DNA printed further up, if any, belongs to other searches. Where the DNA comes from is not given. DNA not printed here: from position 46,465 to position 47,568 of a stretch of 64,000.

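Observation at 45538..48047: Translationally coupled flippase-like / IPC-synthase-like PAP2 / methyltransferase operon: candidate lipid-headgroup remodelling system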

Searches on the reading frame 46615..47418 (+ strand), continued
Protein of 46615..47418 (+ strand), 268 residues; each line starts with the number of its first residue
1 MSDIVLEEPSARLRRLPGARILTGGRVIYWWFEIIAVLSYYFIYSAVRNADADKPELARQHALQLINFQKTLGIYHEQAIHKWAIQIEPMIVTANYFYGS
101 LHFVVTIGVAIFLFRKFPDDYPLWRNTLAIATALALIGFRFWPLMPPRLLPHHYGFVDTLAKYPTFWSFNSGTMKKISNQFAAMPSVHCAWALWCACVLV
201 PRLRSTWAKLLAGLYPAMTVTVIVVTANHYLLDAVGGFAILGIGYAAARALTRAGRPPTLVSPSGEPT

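Call 76: search_protein_families(library=pfam, proteins=[L028:3916-4947:-, L078:3848-5179:-, L036:6801-7898:+, L036:7718-9376:+, L083:6808-8676:+, L018:6678-7898:-, L043:354-1208:-, L085:2218-2979:+, L064:6991-7983:+, L033:6497-7315:-], max_evalue=0.001)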
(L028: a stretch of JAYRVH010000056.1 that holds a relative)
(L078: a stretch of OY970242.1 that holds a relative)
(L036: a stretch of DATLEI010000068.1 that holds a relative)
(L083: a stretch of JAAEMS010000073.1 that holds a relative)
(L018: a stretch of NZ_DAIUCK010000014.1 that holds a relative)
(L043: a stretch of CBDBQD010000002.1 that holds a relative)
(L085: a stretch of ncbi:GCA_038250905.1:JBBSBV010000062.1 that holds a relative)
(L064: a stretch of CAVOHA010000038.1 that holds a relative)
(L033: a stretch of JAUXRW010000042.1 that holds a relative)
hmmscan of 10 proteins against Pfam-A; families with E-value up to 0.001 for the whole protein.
L028:3916-4947:- (344 aa): 0 families

L078:3848-5179:- (444 aa): 0 families

L036:6801-7898:+ (366 aa): 1 family
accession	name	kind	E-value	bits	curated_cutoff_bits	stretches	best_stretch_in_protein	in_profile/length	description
PF00348.22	polyprenyl_synt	-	1.4e-50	172.3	27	1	59-301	7-235/251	Polyprenyl synthetase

L036:7718-9376:+ (553 aa): 6 families
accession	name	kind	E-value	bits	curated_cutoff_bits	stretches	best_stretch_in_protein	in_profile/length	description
PF01593.30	Amino_oxidase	-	1.1e-39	137.5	19.8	1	71-545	1-442/443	Flavin containing amine oxidoreductase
PF13450.12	NAD_binding_8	-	9e-14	52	21.9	1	66-119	1-54/68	NAD(P)-binding Rossmann-like domain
PF01266.30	DAO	-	1e-12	48.7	27.9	1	63-337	1-200/353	FAD dependent oxidoreductase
PF07992.20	Pyr_redox_2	-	1.8e-06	28.1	26.1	1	54-94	136-175/291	Pyridine nucleotide-disulphide oxidoreductase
PF00070.33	Pyr_redox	-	2.4e-06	28.4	22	1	63-96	1-34/82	Pyridine nucleotide-disulphide oxidoreductase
PF00890.30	FAD_binding_2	-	4e-06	26.7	20.4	1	64-100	2-37/414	FAD binding domain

L083:6808-8676:+ (623 aa): 4 families
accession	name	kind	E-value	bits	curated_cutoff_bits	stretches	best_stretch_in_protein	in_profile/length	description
PF13292.11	DXP_synthase_N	-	5.3e-103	344.5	21.2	1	8-284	1-274/274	1-deoxy-D-xylulose-5-phosphate synthase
PF02779.29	Transket_pyr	-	6e-40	137.2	27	1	311-472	4-172/174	Transketolase, pyrimidine binding domain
PF02780.25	Transketolase_C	-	1.7e-24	86.5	25.9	1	487-608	4-124/124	Transketolase, C-terminal domain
PF02775.26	TPP_enzyme_C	-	2.7e-05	24.5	21.9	0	114-181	21-84/151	Thiamine pyrophosphate enzyme, C-terminal TPP binding domain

L018:6678-7898:- (407 aa): 8 families
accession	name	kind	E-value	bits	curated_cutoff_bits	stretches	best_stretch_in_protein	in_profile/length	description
PF00534.26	Glycos_transf_1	-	2e-32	112.5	26.4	1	211-366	15-171/172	Glycosyl transferases group 1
PF13692.12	Glyco_trans_1_4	-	4.1e-29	102.1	27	1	213-353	3-142/142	Glycosyl transferases group 1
PF13439.12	Glyco_transf_4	-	1.9e-27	96.8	28.5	1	39-196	1-167/170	Glycosyltransferase Family 4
PF13579.12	Glyco_trans_4_4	-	1e-22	81.6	29.7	1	40-194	1-158/158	Glycosyl transferase 4-like domain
PF20706.3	GT4-conflict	-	9.2e-16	58.2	26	1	186-349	172-353/385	Family 4 Glycosyltransferase in conflict systems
PF13524.12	Glyco_trans_1_2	-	6.5e-10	39.6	25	1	231-367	4-128/144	Glycosyl transferase-like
PF13477.12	Glyco_trans_4_2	-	0.00011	22.8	23.4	1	46-141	13-107/139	Glycosyl transferase 4-like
PF08288.18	PIGA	-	0.00034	21.6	27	1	94-147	37-89/90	PIGA (GPI anchor biosynthesis)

L043:354-1208:- (285 aa): 1 family
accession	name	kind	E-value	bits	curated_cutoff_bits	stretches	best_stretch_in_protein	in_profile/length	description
PF02673.24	BacA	-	1.5e-67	228.5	33.4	1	12-269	1-256/257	Bacitracin resistance protein BacA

L085:2218-2979:+ (254 aa): 2 families
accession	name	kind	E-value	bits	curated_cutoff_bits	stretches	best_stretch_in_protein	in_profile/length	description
PF13669.12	Glyoxalase_4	-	9.1e-10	39.2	27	1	8-108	1-95/109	Glyoxalase/Bleomycin resistance protein/Dioxygenase superfamily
PF13468.12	Glyoxalase_3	-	0.00027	21.5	25.1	1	7-192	1-171/176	Glyoxalase-like domain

L064:6991-7983:+ (331 aa): 4 families
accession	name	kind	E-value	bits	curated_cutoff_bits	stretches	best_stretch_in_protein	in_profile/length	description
PF16268.10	DUF4921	-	1.4e-17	64.3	28.5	1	123-320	198-389/425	Domain of unknown function (DUF4921)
PF01087.27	GalP_UDP_transf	-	4.9e-16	60.1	22.1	1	4-177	10-184/184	Galactose-1-phosphate uridyl transferase, N-terminal domain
PF02744.22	GalP_UDP_tr_C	-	1.8e-06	28.2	29.2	1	190-298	11-121/165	Galactose-1-phosphate uridyl transferase, C-terminal domain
PF01230.28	HIT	-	3.5e-06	28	21.5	0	206-297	4-95/98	HIT domain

L033:6497-7315:- (273 aa): 1 family
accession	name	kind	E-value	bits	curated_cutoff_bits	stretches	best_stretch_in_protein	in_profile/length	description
PF00211.25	Guanylate_cyc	-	1.8e-11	44.4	21.9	1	116-238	8-152/183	Adenylate and Guanylate cyclase catalytic domain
